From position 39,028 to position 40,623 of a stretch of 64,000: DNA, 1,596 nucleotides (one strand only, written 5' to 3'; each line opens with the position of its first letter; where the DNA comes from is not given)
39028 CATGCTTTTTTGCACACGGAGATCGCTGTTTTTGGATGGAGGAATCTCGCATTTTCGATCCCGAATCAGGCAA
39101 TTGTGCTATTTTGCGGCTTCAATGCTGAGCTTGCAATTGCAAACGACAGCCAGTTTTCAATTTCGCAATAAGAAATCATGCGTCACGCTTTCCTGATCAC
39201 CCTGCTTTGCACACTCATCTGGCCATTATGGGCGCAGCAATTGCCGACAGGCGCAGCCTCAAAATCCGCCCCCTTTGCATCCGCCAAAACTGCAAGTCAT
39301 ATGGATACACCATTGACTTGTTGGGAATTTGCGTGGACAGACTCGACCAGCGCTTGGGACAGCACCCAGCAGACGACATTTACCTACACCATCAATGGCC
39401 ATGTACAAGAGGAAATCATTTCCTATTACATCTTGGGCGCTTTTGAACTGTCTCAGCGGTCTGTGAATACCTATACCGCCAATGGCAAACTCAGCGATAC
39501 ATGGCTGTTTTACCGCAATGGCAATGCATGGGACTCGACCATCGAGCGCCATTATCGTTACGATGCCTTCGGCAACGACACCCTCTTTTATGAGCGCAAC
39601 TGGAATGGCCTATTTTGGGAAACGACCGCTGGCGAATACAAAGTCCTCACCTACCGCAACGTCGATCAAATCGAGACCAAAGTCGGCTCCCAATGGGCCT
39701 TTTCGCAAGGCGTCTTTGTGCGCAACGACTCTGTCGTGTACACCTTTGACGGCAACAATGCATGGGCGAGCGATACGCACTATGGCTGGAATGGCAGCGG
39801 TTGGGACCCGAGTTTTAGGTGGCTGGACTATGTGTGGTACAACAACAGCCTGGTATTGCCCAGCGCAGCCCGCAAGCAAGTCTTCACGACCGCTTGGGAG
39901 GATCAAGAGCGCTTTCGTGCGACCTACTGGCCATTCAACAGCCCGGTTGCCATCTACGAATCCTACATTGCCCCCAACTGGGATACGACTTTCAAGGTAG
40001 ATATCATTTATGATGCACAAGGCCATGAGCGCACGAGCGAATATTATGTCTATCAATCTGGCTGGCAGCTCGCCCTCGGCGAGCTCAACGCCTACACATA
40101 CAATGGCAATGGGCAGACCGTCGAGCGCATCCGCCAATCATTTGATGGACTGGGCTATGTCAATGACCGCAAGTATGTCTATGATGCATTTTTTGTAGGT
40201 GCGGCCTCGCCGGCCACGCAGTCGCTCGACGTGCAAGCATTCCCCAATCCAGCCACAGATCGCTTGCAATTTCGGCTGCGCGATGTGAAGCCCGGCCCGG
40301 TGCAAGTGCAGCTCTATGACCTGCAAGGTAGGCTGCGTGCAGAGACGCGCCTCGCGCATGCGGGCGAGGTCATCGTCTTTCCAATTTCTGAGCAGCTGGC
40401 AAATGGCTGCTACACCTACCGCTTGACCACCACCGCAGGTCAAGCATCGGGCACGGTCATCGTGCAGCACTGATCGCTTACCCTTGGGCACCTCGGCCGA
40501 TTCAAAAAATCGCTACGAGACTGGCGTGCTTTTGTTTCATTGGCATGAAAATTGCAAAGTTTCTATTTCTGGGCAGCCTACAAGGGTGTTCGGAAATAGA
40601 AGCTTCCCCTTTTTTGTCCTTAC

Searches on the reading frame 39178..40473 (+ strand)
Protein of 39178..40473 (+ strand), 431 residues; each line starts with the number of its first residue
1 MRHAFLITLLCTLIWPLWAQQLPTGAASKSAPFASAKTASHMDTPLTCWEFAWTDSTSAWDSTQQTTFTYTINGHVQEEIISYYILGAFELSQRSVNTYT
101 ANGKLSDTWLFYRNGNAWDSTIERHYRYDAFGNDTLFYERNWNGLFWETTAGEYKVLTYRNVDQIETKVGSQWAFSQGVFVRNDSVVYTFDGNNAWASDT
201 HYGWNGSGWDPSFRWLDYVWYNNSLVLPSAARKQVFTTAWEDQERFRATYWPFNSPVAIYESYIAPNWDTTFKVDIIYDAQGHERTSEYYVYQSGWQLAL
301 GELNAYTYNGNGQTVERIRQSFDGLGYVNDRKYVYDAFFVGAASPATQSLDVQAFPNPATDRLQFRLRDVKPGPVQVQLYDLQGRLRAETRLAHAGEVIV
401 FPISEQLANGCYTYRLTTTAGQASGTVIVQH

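Call 38: search_protein_families(library=pfam, proteins=[window:39178-40473:+], max_evalue=0.001)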
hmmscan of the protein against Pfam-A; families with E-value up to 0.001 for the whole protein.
window:39178-40473:+ (431 aa): 1 family
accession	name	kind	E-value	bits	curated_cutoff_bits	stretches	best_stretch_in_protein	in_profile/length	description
PF18962.6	Por_Secre_tail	-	1.5e-05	25.6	27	1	355-428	2-74/75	Secretion system C-terminal sorting domain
